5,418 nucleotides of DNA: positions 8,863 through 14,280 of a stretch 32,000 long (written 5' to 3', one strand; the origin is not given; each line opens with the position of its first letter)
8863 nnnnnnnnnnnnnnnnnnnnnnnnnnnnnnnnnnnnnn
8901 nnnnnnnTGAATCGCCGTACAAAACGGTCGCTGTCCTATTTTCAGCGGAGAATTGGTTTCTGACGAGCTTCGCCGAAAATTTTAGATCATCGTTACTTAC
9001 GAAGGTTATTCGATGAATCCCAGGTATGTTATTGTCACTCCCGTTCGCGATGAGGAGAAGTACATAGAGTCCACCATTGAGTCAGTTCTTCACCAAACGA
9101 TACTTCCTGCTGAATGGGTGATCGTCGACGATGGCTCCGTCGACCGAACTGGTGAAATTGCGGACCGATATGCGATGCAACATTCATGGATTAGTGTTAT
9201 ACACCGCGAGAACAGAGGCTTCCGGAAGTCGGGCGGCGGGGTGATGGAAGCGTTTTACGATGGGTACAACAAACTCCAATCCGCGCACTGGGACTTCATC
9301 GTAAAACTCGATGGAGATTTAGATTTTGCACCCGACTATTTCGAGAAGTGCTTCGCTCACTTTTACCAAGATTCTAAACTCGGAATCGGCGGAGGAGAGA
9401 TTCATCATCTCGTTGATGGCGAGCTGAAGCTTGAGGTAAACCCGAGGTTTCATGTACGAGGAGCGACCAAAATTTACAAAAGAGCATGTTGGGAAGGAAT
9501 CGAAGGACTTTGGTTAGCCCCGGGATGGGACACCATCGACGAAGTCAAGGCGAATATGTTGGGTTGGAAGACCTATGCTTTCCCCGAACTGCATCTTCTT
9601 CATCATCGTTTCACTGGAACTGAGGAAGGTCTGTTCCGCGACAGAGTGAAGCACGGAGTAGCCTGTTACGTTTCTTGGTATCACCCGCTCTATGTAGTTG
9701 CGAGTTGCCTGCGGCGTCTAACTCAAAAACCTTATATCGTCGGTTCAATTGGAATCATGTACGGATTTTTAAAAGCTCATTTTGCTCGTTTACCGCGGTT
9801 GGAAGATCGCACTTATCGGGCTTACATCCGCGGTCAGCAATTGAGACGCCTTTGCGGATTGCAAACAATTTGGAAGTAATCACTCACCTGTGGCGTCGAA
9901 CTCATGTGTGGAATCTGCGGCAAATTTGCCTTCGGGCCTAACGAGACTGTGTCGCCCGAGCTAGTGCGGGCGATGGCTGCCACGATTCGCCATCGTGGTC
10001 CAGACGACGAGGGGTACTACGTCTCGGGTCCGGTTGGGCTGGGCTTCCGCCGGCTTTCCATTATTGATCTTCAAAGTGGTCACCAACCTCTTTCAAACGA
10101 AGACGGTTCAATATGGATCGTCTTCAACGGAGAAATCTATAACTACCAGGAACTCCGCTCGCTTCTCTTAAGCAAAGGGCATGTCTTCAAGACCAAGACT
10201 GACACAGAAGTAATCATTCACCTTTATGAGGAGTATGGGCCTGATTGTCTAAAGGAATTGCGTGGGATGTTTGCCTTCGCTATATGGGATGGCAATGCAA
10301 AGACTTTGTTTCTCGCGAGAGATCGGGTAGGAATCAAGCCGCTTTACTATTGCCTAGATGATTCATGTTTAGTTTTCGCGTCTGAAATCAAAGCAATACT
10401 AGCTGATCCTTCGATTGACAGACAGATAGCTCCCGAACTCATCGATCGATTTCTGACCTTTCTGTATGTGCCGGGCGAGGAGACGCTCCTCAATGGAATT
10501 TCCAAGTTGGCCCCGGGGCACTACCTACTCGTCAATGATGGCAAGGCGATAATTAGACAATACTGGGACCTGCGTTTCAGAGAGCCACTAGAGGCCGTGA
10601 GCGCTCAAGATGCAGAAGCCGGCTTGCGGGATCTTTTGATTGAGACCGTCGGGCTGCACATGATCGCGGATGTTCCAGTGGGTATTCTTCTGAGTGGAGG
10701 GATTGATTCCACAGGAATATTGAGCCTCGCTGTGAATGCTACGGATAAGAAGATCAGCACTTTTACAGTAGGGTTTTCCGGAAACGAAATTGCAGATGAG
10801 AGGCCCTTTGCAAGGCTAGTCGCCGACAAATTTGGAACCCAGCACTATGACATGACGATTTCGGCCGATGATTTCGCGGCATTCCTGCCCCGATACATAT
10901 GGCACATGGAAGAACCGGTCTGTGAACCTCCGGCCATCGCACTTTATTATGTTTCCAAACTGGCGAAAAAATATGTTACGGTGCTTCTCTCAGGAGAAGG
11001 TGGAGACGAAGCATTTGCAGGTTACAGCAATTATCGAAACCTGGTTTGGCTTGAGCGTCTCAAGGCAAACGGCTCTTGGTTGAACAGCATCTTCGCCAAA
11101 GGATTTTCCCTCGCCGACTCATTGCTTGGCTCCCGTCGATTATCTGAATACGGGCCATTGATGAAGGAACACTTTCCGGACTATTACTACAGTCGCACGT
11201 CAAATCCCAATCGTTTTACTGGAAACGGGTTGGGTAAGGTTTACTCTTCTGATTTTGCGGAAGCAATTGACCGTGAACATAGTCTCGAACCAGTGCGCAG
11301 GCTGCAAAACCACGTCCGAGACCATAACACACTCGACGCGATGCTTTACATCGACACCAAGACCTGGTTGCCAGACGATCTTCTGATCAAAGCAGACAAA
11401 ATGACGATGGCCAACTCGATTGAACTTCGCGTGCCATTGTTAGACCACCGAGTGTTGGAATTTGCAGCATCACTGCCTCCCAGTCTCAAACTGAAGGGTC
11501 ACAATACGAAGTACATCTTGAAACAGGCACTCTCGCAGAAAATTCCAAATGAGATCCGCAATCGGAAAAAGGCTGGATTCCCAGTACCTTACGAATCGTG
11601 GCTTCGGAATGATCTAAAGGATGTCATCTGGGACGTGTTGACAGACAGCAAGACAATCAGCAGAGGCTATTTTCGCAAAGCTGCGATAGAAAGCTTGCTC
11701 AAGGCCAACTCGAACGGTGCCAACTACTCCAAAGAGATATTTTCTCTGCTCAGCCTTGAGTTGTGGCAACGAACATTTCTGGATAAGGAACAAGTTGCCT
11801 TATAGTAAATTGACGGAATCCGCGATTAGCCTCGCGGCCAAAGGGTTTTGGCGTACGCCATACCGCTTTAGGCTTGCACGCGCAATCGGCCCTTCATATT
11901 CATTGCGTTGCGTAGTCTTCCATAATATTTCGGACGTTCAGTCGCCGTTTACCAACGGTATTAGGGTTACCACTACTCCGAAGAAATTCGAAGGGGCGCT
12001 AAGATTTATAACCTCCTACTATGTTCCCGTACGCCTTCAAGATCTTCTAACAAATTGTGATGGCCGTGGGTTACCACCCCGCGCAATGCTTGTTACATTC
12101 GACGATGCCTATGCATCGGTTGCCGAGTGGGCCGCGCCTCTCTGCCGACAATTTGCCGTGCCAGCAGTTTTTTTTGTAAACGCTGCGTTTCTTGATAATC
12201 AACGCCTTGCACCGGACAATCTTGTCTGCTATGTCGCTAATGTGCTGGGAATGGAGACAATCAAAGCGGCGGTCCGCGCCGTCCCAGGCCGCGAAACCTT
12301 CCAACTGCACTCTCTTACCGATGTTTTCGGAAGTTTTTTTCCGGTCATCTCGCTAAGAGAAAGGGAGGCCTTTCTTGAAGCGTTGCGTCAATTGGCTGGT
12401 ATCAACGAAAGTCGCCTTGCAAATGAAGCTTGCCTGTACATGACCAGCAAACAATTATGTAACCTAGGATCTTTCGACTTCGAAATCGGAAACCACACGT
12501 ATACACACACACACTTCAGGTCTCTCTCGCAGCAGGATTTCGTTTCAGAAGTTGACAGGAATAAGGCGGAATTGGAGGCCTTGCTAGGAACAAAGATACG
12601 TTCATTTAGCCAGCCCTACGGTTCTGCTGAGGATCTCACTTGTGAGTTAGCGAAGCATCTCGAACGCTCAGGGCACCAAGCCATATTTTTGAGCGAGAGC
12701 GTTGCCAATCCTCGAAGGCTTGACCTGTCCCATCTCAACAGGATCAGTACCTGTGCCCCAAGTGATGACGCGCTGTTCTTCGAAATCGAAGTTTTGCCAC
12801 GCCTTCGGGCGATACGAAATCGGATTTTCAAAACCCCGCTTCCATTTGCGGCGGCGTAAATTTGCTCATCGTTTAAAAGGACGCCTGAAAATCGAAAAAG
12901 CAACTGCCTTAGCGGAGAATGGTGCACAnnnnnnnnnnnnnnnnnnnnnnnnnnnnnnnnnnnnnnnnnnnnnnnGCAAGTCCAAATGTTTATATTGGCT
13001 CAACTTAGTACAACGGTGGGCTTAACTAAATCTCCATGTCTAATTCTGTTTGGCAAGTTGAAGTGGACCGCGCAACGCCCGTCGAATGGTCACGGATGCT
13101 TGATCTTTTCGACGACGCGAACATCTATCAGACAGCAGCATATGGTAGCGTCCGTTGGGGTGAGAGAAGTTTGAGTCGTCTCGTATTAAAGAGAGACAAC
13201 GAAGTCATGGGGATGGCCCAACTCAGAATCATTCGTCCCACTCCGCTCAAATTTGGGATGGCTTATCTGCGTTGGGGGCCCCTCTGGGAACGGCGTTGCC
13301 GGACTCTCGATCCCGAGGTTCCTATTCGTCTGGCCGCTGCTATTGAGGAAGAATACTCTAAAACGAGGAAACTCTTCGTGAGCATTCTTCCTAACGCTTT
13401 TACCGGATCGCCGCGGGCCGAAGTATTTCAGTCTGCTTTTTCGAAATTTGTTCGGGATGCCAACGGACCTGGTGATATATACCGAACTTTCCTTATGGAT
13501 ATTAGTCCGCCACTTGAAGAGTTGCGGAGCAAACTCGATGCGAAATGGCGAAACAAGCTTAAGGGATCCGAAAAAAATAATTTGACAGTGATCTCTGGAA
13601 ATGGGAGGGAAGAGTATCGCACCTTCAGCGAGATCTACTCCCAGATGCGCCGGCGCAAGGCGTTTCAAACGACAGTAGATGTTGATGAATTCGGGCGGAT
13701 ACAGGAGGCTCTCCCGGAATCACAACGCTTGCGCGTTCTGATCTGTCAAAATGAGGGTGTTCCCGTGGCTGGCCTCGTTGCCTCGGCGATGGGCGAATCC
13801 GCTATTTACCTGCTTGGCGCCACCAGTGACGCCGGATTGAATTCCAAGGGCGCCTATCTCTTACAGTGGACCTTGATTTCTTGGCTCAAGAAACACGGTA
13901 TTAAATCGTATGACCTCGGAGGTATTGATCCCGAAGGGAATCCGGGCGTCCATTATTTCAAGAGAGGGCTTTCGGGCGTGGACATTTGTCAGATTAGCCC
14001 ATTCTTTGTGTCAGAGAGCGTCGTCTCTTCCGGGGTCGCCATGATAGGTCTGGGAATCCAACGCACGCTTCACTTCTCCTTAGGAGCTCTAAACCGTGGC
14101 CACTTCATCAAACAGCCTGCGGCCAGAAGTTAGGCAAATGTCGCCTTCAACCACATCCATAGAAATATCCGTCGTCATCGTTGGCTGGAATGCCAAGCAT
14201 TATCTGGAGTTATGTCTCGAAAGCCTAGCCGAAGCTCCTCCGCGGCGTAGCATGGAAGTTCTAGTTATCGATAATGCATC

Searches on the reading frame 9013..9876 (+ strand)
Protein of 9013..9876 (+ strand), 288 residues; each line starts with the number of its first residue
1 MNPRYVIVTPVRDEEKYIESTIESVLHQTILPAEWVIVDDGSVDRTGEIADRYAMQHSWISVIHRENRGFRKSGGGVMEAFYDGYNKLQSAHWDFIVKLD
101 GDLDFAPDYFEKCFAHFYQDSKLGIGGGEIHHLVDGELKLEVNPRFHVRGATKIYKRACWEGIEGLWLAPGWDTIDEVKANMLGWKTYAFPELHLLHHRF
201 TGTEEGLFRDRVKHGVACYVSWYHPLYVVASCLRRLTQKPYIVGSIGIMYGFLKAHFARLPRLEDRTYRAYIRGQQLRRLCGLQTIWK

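Call 8: search_protein_families(library=pfam, proteins=[window:9013-9876:+], max_evalue=0.00001)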
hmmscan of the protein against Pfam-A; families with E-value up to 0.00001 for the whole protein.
window:9013-9876:+ (288 aa): 2 families
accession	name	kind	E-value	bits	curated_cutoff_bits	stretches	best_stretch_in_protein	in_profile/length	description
PF00535.33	Glycos_transf_2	-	2.6e-18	66.9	23.3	1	7-127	2-113/168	Glycosyl transferase family 2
PF13641.12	Glyco_tranf_2_3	-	4e-06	27.5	27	0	4-127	2-120/230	Glycosyltransferase like family 2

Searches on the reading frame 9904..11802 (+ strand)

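Call 8: search_protein_families(library=pfam, proteins=[window:9904-11802:+], max_evalue=0.00001)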
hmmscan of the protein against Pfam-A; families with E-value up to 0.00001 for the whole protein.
window:9904-11802:+ (633 aa): 4 families
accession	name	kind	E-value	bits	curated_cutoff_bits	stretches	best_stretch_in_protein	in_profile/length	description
PF00733.27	Asn_synthase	-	1.3e-101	341.2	21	1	241-623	2-354/354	Asparagine synthase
PF13537.11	GATase_7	-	6.4e-51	172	25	1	49-167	2-123/123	Glutamine amidotransferase domain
PF13522.11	GATase_6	-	1.6e-45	154.8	27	1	33-161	1-130/130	Glutamine amidotransferase domain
PF12481.13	DUF3700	-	4.4e-07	30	27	1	69-165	76-176/228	Aluminium induced protein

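Call 32: search_protein_families(library=ncbifam, proteins=[window:9904-11802:+], max_evalue=0.00001)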
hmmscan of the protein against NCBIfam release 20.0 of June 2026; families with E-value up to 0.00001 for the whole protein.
window:9904-11802:+ (633 aa): 9 families
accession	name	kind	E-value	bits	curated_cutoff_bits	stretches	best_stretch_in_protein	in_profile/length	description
TIGR03108.1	eps_aminotran_1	hypoth_equivalog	3.6e-172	574.3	816.9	1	1-620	1-623/628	XrtA/PEP-CTERM system amidotransferase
TIGR01536.1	asn_synth_AEB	equivalog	2.6e-158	528.2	267.1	1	2-559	1-517/517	asparagine synthase (glutamine-hydrolyzing)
TIGR03104.1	trio_amidotrans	equivalog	4.5e-138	461.1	570.1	2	1-380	1-386/589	N-acetylglutaminylglutamine amidotransferase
NF006949.0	PRK09431.1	equivalog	2.5e-102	343.2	499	3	1-166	1-166/554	asparagine synthase B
NF033535.1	lass_lactam_cya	exception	1.6e-79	268.2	525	2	1-380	1-386/668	lasso peptide isopeptide bond-forming cyclase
NF033561.1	macrolact_Ik_Al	subfamily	2e-19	69.6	300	1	130-371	88-331/561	albusnodin/ikarugamycin family macrolactam cyclase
NF001484.0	PRK00331.1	subfamily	3.4e-14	52.2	381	1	62-167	87-200/601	isomerizing glutamine--fructose-6-phosphate transaminase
TIGR01135.1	glmS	equivalog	1.8e-13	49.9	418.05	1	62-167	86-199/607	glutamine--fructose-6-phosphate transaminase (isomerizing)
TIGR01134.1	purF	equivalog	7e-11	42.1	350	1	58-178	82-212/432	amidophosphoribosyltransferase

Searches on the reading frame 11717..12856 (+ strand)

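Call 8: search_protein_families(library=pfam, proteins=[window:11717-12856:+], max_evalue=0.00001)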
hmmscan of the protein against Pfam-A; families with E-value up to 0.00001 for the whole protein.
window:11717-12856:+ (380 aa): 1 family
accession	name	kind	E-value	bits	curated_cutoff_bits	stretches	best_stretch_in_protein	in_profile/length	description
PF01522.26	Polysacc_deac_1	-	2.7e-18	66.5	23.1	1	253-315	57-119/124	Polysaccharide deacetylase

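Call 32: search_protein_families(library=ncbifam, proteins=[window:11717-12856:+], max_evalue=0.00001)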
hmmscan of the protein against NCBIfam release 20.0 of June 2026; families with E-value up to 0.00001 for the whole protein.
window:11717-12856:+ (380 aa): 5 families
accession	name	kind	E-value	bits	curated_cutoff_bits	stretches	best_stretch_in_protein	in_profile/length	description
TIGR03938.2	deacetyl_PgaB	equivalog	1.2e-15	56.8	321.9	1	64-161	4-103/621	poly-beta-1,6-N-acetyl-D-glucosamine N-deacetylase PgaB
NF011177.0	PRK14582.1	equivalog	2.7e-09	35.9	923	1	66-160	52-145/671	poly-beta-1,6-N-acetyl-D-glucosamine N-deacetylase PgaB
TIGR02873.1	spore_ylxY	hypoth_equivalog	7.6e-07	28.6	391.5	1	255-315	138-198/268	probable sporulation protein, polysaccharide deacetylase family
NF050820.1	PolSacchBiosHfsH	equivalog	8.7e-07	28.9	400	0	241-303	80-142/249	oligosaccharide deacetylase HfsH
TIGR02764.1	spore_ybaN_pdaB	equivalog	2.6e-06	27.3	237.4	1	254-316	58-120/191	polysaccharide deacetylase family sporulation protein PdaB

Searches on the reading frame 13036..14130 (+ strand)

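Call 9: search_protein_families(library=pfam, proteins=[window:13036-14130:+], max_evalue=0.00001)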
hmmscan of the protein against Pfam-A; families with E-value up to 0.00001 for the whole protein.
window:13036-14130:+ (365 aa): 2 families
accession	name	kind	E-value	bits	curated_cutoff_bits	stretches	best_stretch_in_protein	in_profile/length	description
PF02388.22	FemAB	-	3.7e-13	49.5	24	1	239-312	304-378/406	FemAB family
PF13480.13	Acetyltransf_6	-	1.1e-08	35.8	22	1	172-298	4-138/143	Acetyltransferase (GNAT) domain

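Call 32: search_protein_families(library=ncbifam, proteins=[window:13036-14130:+], max_evalue=0.00001)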
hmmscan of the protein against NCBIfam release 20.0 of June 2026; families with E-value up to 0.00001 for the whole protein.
window:13036-14130:+ (365 aa): 1 family
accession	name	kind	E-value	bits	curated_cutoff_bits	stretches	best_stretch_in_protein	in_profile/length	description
NF047883.1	UAcmpLyAlTFemX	equivalog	1.7e-13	50.6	500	1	168-310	168-309/337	UDP-N-acetylmuramoylpentapeptide-lysine N(6)-alanyltransferase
